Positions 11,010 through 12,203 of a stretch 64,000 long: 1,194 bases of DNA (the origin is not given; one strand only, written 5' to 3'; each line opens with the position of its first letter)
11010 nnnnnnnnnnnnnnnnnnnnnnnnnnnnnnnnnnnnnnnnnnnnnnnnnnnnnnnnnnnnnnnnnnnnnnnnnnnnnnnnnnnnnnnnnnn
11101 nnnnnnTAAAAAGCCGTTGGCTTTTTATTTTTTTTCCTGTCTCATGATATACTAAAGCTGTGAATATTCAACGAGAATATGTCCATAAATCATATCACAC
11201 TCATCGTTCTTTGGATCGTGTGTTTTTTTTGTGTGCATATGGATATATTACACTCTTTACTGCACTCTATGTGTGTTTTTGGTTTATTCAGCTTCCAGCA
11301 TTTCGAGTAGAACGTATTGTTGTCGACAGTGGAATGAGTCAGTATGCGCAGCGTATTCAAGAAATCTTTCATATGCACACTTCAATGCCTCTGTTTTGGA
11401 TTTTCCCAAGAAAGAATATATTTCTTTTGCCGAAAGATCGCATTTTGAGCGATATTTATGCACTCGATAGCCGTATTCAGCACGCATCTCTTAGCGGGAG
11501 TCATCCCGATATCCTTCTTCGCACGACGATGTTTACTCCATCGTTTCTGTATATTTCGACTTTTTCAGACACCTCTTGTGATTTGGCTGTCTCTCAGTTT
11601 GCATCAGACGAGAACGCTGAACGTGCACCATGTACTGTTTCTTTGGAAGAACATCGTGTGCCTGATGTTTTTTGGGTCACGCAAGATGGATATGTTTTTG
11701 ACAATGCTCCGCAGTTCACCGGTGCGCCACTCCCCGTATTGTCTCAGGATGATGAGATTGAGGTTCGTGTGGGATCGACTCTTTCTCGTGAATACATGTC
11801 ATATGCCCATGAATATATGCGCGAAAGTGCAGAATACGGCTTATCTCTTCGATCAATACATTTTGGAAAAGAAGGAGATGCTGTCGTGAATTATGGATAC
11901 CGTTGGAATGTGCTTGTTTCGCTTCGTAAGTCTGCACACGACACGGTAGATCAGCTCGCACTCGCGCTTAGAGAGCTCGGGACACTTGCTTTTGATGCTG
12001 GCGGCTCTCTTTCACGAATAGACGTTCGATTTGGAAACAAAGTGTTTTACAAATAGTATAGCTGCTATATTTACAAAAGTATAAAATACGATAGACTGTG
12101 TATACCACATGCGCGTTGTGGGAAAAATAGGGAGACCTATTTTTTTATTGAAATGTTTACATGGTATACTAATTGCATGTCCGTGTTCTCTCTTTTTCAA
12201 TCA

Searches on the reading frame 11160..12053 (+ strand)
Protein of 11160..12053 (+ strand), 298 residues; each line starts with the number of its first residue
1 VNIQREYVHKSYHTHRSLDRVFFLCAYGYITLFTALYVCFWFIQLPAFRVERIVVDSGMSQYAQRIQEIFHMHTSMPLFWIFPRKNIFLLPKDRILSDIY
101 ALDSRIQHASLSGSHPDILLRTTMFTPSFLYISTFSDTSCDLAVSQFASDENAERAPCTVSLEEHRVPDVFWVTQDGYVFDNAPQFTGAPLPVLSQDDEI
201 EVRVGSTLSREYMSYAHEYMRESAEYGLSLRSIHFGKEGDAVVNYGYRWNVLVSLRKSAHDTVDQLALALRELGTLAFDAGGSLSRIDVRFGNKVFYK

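Call 3: search_protein_families(library=pfam, proteins=[window:11160-12053:+], max_evalue=0.1)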
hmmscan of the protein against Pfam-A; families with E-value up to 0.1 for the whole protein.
window:11160-12053:+ (298 aa): 0 families
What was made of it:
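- On FtsQ/DivIB (for the neighbour at 11160-12056): The window copy alone gives no hit (call 3), so membership rests on the family profile.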

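Call 38: search_solved_structures(query=A3, max_evalue=10)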
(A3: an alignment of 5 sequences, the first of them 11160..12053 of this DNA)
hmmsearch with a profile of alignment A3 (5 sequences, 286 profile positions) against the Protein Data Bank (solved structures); distinct sequences matched with E-value up to 10: 8.
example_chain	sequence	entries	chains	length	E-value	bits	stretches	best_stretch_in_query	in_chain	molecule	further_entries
5n9j_S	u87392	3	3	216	0.11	14.9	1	117-148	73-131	Mediator of RNA polymerase II transcription subunit 6 | Mediator complex subunit 6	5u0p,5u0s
8hhf_Q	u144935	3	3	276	0.19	14.1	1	8-147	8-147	Cell division protein FtsQ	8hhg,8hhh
7suk_LW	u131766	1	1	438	0.35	13.3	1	70-132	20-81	U3 small nucleolar RNA-associated protein 7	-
5wlc_LW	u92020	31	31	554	0.46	12.9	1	69-132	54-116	Utp7 | U3 small nucleolar RNA-associated protein 7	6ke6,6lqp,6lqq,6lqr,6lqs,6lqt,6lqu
5z2w_A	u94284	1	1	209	1.2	11.6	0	97-147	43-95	Cell division protein FtsQ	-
2vh1_A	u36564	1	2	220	1.4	11.3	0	97-147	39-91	CELL DIVISION PROTEIN FTSQ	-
6h9n_A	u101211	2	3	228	1.6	11.1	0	97-147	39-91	Cell division protein FtsQ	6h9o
8g9k_A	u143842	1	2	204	6.8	9.1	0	235-272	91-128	THR2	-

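Call 64: search_solved_structures(query=A7, max_evalue=10, show_alignments=1)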
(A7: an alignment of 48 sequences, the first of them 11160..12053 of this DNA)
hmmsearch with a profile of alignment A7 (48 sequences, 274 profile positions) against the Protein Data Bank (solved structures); distinct sequences matched with E-value up to 10: 31.
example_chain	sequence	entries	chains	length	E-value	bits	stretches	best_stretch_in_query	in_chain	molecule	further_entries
8hhf_Q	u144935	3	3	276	2.4e-08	36.9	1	73-265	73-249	Cell division protein FtsQ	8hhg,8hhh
5z2w_A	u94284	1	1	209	7e-08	35.4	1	91-265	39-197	Cell division protein FtsQ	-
2vh1_A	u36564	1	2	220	8.3e-08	35.1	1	91-265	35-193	CELL DIVISION PROTEIN FTSQ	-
6h9n_A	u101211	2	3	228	9.4e-08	34.9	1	91-265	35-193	Cell division protein FtsQ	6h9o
25hr_C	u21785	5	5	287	1.1e-05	28.1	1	101-266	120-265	Cell division protein FtsQ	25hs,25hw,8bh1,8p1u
2vh2_A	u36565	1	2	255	0.0042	19.7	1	94-265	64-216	CELL DIVISION PROTEIN FTSQ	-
7mcc_A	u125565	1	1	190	0.009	18.6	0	186-241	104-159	AI-designed TIM-barrel F2C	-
9pxj_A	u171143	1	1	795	0.01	18.4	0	29-67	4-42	BamA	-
7smj_A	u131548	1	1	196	0.011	18.4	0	187-241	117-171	AI-designed TIM-barrel F2N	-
7xms_R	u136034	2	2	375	0.19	14.2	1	12-54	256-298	Somatostatin receptor type 4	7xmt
7mcd_A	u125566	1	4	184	0.56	12.7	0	179-239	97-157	AI-designed TIM-barrel F15C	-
6zvo_A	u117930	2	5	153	0.61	12.6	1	176-245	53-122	Mixed lineage kinase domain-like protein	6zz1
6d74_A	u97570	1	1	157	0.65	12.5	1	176-245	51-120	Mixed lineage kinase domain-like protein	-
6ux8_A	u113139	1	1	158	0.65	12.5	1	176-245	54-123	Mixed lineage kinase domain-like protein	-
6zle_A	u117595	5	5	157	0.65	12.5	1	176-245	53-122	Mixed lineage kinase domain-like protein | Mixed lineage kinase domain-like protein,Mixed lineage kinase domain-like protein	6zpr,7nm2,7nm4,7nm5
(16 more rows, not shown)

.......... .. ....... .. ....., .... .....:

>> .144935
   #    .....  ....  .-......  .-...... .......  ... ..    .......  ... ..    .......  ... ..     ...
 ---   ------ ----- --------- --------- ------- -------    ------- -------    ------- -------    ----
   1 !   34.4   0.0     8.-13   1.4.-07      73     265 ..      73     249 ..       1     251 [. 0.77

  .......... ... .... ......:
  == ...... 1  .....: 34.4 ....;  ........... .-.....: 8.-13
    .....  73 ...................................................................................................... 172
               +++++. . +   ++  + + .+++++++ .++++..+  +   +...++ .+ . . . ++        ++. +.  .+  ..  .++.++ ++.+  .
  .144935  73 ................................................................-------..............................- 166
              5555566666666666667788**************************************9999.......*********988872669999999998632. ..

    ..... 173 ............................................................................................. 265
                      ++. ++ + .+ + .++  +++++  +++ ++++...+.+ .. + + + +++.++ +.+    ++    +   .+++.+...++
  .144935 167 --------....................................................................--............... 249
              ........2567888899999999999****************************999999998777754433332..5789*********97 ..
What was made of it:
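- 11160..12056 (+): FtsQ/DivIB-like gene (298 aa, N-terminal membrane helix). It is a frequent, not universal, neighbour of the pair. A profile of 48 orthologues hits solved FtsQ structures: 8hhf_Q at E=2.4e-8, and 5z2w, 2vh1 and 6h9n at about 1e-7 (call 64).
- On FtsQ/DivIB (for the neighbour at 11160-12056): The orthologue profile hits six distinct FtsQ structures, best E=2.4e-8 (call 64).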

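Call 65: search_protein_families(library=pfam, alignment_id=A7, max_evalue=0.1)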
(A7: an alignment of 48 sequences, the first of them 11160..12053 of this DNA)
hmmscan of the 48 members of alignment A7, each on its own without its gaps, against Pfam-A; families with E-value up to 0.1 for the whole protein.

A. member 1, window:11160-12053:+ (298 aa): 0 families

B. families by the number of members that match (of 48 scanned): 19 families
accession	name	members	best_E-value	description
PF08478.15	POTRA_1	26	8.8e-09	POTRA domain, FtsQ-type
PF03799.20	FtsQ_DivIB_C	9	7.4e-07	Cell division protein FtsQ/DivIB, C-terminal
PF06898.16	YqfD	3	0.00014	Putative stage IV sporulation protein YqfD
PF12113.13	SVM_signal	1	5.9e-05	SVM protein signal sequence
PF07971.18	Glyco_hydro_92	1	0.0036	Glycosyl hydrolase family 92 catalytic domain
PF11174.13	DUF2970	1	0.01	Protein of unknown function (DUF2970)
PF11292.14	DUF3093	1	0.013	Protein of unknown function (DUF3093)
PF14497.11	GST_C_3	1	0.018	Glutathione S-transferase, C-terminal domain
PF13567.11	DUF4131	1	0.03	Domain of unknown function (DUF4131)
PF17280.7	DUF5345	1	0.032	Family of unknown function (DUF5345)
PF05656.20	DUF805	1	0.032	Protein of unknown function (DUF805)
PF05421.16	DUF751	1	0.036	Protein of unknown function (DUF751)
PF21093.3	Nup188_N-subdom_III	1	0.039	Nucleoporin Nup188, N-terminal subdomain III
PF10833.13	DUF2572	1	0.055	Protein of unknown function (DUF2572)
PF02076.21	STE3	1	0.059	Pheromone A receptor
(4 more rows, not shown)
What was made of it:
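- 11160..12056 (+): Pfam POTRA_1 matches 26/48 members and FtsQ_DivIB_C 9/48 (call 65).
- On FtsQ/DivIB (for the neighbour at 11160-12056): POTRA_1 matches 26/48 members and FtsQ_DivIB_C 9/48 (call 65).
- An FtsQ/DivIB gene (calls 64, 65) is directly adjacent in 35/52 loci.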

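Call 93: search_protein_families(library=ncbifam, proteins=[window:11160-12053:+], max_evalue=0.00001)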
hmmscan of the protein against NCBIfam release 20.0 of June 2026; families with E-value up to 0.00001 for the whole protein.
window:11160-12053:+ (298 aa): 0 families
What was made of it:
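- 11160..12056 (+): The window copy alone has no Pfam or NCBIfam hit (calls 3, 93).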
